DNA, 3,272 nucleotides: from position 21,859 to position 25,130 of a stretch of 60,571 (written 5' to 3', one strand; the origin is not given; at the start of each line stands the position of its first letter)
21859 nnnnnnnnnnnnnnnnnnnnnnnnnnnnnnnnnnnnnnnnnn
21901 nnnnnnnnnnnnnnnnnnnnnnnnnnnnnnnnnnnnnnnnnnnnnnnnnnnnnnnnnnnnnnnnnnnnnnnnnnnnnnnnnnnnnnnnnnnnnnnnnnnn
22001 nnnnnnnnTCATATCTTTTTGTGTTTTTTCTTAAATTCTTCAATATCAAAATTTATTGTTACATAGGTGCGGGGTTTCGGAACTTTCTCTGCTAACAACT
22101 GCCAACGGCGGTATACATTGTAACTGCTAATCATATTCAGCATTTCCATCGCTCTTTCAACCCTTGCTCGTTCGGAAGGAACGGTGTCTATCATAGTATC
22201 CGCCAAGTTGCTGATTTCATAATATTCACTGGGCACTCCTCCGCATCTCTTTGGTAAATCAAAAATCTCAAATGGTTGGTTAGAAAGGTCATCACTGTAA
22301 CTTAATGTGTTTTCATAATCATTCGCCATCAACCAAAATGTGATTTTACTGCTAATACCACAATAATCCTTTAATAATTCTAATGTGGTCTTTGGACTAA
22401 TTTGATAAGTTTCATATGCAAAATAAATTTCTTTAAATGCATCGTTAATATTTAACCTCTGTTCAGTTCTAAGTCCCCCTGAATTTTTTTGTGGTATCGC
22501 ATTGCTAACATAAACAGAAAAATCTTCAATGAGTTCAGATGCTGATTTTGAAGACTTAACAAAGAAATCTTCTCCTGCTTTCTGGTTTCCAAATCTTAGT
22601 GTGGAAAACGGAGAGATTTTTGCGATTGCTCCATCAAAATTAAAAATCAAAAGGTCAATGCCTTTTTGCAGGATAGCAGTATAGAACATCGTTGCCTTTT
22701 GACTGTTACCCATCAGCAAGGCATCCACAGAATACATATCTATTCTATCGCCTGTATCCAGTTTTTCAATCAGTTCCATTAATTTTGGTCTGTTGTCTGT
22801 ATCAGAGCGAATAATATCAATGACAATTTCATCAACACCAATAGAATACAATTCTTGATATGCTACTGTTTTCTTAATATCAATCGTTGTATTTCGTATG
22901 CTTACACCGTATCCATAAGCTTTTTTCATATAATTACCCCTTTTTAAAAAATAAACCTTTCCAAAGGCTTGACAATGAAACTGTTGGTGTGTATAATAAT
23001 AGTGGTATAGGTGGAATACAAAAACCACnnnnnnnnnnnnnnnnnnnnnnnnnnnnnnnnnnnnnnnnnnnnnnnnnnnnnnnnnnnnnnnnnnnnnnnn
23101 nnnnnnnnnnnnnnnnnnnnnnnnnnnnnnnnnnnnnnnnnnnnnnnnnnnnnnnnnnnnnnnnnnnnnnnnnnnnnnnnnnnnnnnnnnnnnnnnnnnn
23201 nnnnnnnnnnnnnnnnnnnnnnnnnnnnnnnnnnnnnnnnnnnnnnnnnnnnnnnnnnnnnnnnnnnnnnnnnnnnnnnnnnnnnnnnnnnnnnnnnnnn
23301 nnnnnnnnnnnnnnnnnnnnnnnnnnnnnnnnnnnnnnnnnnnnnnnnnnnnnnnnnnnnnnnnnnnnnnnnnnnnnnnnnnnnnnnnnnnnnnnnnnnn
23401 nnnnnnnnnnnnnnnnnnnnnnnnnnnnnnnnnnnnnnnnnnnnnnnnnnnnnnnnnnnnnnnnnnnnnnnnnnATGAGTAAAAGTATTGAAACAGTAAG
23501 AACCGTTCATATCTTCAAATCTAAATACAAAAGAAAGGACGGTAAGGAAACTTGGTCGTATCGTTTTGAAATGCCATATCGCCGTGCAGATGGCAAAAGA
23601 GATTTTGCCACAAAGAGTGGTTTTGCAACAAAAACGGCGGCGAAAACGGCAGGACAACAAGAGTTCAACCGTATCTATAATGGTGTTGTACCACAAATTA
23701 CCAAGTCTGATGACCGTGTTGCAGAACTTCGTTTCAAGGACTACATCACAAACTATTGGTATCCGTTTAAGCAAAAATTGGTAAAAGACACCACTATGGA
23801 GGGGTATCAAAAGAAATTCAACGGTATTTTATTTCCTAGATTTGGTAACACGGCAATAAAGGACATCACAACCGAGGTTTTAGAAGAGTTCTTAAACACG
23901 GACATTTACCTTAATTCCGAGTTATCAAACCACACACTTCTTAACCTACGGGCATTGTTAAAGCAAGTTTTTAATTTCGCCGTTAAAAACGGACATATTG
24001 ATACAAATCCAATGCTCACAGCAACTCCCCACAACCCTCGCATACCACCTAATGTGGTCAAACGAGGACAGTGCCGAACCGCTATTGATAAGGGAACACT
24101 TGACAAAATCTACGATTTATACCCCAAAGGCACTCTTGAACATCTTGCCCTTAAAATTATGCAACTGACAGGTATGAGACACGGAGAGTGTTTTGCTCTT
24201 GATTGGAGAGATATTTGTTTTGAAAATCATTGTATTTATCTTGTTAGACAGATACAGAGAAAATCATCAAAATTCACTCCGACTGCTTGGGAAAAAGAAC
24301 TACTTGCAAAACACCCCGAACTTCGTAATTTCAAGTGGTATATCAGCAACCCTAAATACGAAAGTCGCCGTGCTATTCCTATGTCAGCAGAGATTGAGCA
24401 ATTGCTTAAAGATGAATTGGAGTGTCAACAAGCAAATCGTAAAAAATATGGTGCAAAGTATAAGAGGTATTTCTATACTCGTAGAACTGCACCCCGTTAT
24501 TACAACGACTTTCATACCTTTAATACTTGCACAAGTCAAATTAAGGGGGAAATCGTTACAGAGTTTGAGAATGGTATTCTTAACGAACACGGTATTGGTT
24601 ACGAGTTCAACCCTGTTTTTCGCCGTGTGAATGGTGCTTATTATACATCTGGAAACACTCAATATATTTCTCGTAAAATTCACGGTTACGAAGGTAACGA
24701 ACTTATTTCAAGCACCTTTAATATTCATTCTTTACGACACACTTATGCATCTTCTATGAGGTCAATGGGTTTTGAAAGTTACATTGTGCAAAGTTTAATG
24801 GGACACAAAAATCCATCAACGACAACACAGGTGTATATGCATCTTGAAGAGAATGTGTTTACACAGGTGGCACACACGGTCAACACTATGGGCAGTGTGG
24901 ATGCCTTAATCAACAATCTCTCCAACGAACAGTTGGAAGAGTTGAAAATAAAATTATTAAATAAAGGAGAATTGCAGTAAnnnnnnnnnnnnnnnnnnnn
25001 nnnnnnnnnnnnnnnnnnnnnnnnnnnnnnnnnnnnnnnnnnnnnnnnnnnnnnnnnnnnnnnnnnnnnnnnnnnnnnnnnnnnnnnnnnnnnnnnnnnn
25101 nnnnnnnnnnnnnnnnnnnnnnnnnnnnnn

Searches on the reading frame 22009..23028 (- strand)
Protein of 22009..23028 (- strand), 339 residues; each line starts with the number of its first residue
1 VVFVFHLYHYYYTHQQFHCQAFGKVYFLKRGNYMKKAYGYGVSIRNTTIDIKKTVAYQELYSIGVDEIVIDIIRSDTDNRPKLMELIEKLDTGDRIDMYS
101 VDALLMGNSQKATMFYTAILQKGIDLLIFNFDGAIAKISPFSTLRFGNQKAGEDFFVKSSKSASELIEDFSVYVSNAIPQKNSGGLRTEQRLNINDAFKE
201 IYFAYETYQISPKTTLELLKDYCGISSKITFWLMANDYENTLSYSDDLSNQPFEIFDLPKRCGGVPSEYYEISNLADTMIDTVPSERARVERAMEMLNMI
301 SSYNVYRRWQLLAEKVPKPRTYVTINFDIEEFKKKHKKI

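Call 3: search_protein_families(library=pfam, proteins=[window:22009-23028:-], max_evalue=0.1)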
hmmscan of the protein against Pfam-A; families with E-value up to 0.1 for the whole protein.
window:22009-23028:- (339 aa): 2 families
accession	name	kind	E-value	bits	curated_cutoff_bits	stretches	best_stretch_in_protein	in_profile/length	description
PF00239.26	Resolvase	-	0.03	14.9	23.3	1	64-132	33-101/145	Resolvase, N terminal domain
PF04351.19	PilP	-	0.072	13.5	25.6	0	23-56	98-131/146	Pilus assembly protein, PilP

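Call 4: search_protein_families(library=ncbifam, proteins=[window:22009-23028:-], max_evalue=0.1)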
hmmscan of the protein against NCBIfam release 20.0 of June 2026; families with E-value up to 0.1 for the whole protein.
window:22009-23028:- (339 aa): 0 families

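Call 11: search_protein_families(library=padloc, proteins=[window:22009-23028:-], max_evalue=0.01)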
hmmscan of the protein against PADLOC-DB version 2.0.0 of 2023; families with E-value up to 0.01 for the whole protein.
window:22009-23028:- (339 aa): 0 families

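Call 12: search_protein_families(library=phrogs, proteins=[window:22009-23028:-], max_evalue=0.01)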
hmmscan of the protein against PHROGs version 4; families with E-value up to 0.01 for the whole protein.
window:22009-23028:- (339 aa): 0 families

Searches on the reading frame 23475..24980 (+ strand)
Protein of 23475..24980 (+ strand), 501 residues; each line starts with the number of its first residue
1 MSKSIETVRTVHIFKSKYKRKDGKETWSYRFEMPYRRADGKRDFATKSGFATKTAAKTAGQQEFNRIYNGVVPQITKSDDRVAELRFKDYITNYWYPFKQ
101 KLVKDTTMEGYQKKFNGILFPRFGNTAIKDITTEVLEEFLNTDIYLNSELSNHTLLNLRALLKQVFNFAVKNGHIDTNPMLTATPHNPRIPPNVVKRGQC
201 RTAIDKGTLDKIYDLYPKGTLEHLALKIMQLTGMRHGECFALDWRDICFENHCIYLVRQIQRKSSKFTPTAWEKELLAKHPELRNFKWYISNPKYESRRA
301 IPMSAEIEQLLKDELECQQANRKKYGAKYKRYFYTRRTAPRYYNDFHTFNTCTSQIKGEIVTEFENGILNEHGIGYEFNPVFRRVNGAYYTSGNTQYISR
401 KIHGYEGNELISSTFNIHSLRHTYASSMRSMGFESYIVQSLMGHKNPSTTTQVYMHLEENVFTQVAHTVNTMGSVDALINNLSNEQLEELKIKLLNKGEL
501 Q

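Call 8: search_protein_families(library=pfam, proteins=[window:23475-24980:+], max_evalue=0.01)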
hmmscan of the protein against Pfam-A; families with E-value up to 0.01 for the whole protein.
window:23475-24980:+ (501 aa): 5 families
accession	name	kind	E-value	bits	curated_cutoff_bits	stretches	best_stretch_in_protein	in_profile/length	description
PF00589.27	Phage_integrase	-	5.5e-19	69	27.1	1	219-459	21-170/172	Phage integrase family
PF22022.2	Phage_int_M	-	3.9e-07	30.7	27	1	94-180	7-90/96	Phage integrase central domain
PF14659.12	Phage_int_SAM_3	-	4.2e-07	30.5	22.6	1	92-141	6-55/58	Phage integrase, N-terminal SAM-like domain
PF13102.12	Phage_int_SAM_5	-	0.00022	22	22.3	1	89-180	4-93/98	Phage integrase SAM-like domain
PF14657.12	Arm-DNA-bind_4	-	0.0026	17.8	22.3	1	26-59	1-34/47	Arm DNA-binding domain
